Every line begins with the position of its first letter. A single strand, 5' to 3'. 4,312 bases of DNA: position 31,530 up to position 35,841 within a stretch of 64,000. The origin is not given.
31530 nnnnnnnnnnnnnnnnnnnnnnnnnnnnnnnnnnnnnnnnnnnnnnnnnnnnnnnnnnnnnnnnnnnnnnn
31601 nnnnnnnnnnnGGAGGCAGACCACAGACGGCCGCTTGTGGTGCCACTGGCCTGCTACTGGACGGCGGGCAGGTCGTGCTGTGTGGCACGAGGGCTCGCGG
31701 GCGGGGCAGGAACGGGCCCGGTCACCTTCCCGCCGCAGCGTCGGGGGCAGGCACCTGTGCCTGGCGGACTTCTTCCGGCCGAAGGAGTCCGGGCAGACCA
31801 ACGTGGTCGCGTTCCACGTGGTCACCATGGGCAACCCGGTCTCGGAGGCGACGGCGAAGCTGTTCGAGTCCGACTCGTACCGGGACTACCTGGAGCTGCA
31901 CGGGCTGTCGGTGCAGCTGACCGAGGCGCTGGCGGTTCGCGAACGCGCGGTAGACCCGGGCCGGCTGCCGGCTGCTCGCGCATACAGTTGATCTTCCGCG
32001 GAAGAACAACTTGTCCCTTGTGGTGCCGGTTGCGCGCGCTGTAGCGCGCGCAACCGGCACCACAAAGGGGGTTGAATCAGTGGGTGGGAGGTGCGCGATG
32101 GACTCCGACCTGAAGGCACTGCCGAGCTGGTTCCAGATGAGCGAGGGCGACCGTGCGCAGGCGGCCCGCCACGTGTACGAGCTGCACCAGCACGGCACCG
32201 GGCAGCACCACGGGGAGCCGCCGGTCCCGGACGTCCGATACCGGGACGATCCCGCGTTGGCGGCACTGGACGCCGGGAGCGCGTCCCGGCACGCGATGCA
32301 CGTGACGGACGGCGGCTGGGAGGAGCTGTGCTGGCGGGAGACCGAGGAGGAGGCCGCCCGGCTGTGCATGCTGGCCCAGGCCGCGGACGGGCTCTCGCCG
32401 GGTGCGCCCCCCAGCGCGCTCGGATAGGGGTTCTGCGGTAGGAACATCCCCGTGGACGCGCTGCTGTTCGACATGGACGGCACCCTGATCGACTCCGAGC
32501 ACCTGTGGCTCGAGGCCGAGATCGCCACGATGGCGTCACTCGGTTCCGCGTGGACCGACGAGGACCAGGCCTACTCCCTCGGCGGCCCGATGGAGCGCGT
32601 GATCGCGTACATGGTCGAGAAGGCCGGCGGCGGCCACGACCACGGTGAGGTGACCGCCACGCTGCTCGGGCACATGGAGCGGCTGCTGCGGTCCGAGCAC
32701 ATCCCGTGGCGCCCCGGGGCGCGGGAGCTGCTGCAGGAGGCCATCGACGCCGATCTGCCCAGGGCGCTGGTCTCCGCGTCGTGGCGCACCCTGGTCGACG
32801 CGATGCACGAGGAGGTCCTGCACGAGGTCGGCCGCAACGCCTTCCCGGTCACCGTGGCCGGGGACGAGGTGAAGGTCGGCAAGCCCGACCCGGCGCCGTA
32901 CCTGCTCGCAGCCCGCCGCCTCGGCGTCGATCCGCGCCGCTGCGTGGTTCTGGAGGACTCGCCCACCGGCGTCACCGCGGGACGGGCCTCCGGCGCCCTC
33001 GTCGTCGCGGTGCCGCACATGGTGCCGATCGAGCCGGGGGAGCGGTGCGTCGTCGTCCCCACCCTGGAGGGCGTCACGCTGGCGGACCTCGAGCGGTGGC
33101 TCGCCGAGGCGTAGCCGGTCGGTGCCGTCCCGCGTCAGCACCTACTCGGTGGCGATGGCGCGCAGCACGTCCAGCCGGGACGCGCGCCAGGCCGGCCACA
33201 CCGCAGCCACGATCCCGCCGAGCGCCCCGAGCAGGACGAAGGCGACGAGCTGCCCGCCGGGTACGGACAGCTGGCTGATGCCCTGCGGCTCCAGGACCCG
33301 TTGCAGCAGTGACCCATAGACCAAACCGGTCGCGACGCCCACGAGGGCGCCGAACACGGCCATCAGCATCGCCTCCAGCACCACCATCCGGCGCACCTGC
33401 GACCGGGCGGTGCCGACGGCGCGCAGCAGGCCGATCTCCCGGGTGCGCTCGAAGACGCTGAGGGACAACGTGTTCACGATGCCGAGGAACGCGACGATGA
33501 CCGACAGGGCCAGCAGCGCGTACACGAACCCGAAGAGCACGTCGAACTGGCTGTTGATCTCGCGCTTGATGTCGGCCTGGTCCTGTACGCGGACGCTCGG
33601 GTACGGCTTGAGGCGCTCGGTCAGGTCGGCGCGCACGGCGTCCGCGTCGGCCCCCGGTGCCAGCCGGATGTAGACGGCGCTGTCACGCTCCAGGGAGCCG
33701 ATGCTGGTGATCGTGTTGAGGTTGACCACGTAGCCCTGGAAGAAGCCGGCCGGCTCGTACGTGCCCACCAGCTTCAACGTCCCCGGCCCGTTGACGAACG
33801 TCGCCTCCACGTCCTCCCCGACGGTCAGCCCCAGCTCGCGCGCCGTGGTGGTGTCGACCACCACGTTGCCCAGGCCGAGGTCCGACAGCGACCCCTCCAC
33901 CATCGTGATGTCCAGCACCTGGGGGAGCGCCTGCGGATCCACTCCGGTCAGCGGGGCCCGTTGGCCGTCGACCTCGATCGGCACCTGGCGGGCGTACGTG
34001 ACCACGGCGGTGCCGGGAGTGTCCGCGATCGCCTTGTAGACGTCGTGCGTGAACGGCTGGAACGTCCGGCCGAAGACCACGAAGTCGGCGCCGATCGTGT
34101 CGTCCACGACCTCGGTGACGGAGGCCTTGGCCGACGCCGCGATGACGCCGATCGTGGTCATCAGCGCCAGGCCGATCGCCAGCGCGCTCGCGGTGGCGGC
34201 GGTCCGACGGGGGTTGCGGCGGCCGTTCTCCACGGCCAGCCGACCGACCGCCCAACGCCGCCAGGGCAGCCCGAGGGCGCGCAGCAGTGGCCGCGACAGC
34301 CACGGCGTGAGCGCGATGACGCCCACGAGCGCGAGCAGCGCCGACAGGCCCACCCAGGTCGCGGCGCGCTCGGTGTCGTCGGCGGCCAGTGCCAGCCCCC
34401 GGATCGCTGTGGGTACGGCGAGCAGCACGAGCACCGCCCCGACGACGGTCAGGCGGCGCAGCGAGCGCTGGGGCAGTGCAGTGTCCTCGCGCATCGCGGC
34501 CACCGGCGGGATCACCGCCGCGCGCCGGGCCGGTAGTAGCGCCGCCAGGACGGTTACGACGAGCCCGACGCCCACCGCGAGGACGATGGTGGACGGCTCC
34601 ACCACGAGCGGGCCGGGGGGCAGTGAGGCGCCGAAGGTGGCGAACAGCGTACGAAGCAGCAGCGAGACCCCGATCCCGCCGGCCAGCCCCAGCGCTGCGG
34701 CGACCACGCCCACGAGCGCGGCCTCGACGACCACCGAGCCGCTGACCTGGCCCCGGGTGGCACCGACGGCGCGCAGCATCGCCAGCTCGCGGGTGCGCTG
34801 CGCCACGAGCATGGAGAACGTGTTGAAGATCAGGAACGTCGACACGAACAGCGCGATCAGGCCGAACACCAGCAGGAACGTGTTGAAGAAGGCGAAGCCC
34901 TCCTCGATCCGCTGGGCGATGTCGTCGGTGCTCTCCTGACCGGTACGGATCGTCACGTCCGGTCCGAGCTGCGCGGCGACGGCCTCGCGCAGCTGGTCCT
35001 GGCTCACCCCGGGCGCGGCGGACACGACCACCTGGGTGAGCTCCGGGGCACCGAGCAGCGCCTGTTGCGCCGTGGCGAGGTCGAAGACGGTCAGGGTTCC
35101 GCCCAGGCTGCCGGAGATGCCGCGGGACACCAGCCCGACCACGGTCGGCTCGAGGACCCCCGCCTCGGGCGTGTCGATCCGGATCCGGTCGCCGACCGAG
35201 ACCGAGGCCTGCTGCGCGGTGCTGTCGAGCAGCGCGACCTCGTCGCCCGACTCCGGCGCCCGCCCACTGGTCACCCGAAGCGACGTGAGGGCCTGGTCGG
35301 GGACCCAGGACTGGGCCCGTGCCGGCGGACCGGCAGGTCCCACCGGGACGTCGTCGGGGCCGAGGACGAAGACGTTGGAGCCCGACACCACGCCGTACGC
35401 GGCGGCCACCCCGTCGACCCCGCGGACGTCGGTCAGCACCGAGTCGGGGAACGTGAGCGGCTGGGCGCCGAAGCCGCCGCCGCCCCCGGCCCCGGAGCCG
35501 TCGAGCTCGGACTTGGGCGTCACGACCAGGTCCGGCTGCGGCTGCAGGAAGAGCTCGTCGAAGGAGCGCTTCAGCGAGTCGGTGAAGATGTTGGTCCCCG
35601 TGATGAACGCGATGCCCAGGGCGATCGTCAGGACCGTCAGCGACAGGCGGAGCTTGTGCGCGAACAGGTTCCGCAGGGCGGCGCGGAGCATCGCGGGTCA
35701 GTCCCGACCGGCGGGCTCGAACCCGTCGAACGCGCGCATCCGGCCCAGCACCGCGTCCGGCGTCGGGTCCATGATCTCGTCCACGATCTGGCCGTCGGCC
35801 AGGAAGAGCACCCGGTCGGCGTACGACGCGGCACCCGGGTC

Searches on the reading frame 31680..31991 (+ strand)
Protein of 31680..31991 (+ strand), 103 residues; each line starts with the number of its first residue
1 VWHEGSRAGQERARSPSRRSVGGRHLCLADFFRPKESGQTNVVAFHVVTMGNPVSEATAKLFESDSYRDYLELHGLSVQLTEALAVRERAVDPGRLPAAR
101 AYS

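Call 52: search_protein_families(library=pfam, proteins=[window:31680-31991:+], max_evalue=0.001)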
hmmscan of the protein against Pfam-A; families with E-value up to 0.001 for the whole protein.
window:31680-31991:+ (103 aa): 1 family
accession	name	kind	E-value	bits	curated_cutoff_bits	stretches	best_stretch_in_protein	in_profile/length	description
PF02965.22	Met_synt_B12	-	3e-07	30.6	25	1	16-86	96-166/273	Vitamin B12 dependent methionine synthase, activation domain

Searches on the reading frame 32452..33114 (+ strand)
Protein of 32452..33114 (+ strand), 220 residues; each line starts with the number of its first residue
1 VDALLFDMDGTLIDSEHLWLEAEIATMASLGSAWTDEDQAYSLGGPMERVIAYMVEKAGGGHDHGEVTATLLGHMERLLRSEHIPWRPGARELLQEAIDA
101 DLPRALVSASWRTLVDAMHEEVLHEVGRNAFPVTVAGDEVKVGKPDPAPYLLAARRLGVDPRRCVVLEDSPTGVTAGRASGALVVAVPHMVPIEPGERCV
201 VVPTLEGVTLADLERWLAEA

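Call 56: search_protein_families(library=pfam, proteins=[window:32452-33114:+], max_evalue=0.001)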
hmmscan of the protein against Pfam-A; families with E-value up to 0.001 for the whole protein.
window:32452-33114:+ (220 aa): 4 families
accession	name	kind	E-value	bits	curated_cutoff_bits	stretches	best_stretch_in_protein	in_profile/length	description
PF00702.32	Hydrolase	-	2e-23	84.3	26.4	1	1-181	1-191/191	haloacid dehalogenase-like hydrolase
PF13419.12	HAD_2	-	1.1e-22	81.5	23.8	1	4-187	1-178/178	Haloacid dehalogenase-like hydrolase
PF12710.13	HAD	-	1.6e-06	29.1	27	1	5-123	2-123/189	haloacid dehalogenase-like hydrolase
PF13242.12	Hydrolase_like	-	6.2e-05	23.3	22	1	142-187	2-48/75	HAD-hyrolase-like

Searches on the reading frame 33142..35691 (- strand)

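Call 83: search_protein_families(library=pfam, proteins=[window:33142-35691:-], max_evalue=0.0001)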
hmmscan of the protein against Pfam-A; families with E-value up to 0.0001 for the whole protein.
window:33142-35691:- (849 aa): 2 families
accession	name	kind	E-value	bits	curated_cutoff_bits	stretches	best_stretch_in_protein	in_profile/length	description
PF02687.27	FtsX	-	4.2e-37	127.3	25.5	2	275-395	2-119/120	FtsX-like permease C-terminal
PF12704.14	MacB_PCD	-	3.6e-31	109.5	27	2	18-240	3-206/207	MacB-like periplasmic core domain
